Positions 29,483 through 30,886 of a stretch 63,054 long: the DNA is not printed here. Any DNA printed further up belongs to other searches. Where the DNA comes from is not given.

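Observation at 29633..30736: The dnaA-proximal clamp paralog is altered at positions that line the partner-binding pocket in E. coli beta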

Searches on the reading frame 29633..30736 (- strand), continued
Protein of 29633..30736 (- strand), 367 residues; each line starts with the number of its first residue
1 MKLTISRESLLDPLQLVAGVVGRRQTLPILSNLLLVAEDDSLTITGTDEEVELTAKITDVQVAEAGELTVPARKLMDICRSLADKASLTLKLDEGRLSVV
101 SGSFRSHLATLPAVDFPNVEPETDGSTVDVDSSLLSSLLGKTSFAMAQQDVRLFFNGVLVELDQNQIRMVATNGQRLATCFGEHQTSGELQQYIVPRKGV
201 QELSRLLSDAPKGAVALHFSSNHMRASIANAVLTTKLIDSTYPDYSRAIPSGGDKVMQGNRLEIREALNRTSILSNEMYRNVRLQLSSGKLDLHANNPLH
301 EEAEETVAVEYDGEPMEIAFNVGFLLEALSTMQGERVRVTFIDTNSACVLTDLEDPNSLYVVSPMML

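Call 80: find_encoding_contigs(protein=P0313, flank=4000, max_places=2)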
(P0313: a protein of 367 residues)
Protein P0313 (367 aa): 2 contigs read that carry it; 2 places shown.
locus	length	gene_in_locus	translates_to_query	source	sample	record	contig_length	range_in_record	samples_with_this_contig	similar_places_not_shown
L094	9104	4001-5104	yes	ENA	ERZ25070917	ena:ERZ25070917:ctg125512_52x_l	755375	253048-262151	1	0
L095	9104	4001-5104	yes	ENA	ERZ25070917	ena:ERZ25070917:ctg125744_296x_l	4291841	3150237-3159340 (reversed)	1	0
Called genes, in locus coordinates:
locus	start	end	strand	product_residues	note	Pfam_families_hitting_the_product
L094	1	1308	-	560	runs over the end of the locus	PF14849:YidC_periplas, PF02096:60KD_IMP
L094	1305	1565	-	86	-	PF01809:YidD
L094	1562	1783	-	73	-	PF00825:Ribonuclease_P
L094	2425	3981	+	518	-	PF11638:DnaA_N, PF13191:AAA_16 (faint), PF00308:Bac_DnaA, PF00004:AAA (faint), PF13401:AAA_22 (faint), PF08299:Bac_DnaA_C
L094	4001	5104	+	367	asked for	PF00712:DNA_pol3_beta, PF02767:DNA_pol3_beta_2, PF02768:DNA_pol3_beta_3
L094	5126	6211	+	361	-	PF02463:SMC_N, PF13175:AAA_15 (weak), PF13476:AAA_23, PF13304:AAA_21 (weak)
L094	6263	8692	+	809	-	PF02518:HATPase_c, PF00204:DNA_gyraseB, PF01751:Toprim, PF21249:GyrB_hook, PF18053:GyrB_insert, PF00986:DNA_gyraseB_C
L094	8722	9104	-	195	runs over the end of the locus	PF00702:Hydrolase, PF13419:HAD_2 (faint), PF13242:Hydrolase_like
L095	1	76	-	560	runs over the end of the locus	PF14849:YidC_periplas, PF02096:60KD_IMP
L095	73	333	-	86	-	PF01809:YidD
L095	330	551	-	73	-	PF00825:Ribonuclease_P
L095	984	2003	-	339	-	PF13384:HTH_23 (weak), PF13551:HTH_29 (weak), PF13565:HTH_32, PF13683:rve_3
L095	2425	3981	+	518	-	PF11638:DnaA_N, PF13191:AAA_16 (faint), PF00308:Bac_DnaA, PF00004:AAA (faint), PF13401:AAA_22 (faint), PF08299:Bac_DnaA_C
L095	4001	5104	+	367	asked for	PF00712:DNA_pol3_beta, PF02767:DNA_pol3_beta_2, PF02768:DNA_pol3_beta_3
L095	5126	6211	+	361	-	PF02463:SMC_N, PF13175:AAA_15 (weak), PF13476:AAA_23, PF13304:AAA_21 (weak)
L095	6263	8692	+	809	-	PF02518:HATPase_c, PF00204:DNA_gyraseB, PF01751:Toprim, PF21249:GyrB_hook, PF18053:GyrB_insert, PF00986:DNA_gyraseB_C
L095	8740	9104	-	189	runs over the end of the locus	PF00702:Hydrolase, PF13419:HAD_2 (faint), PF13242:Hydrolase_like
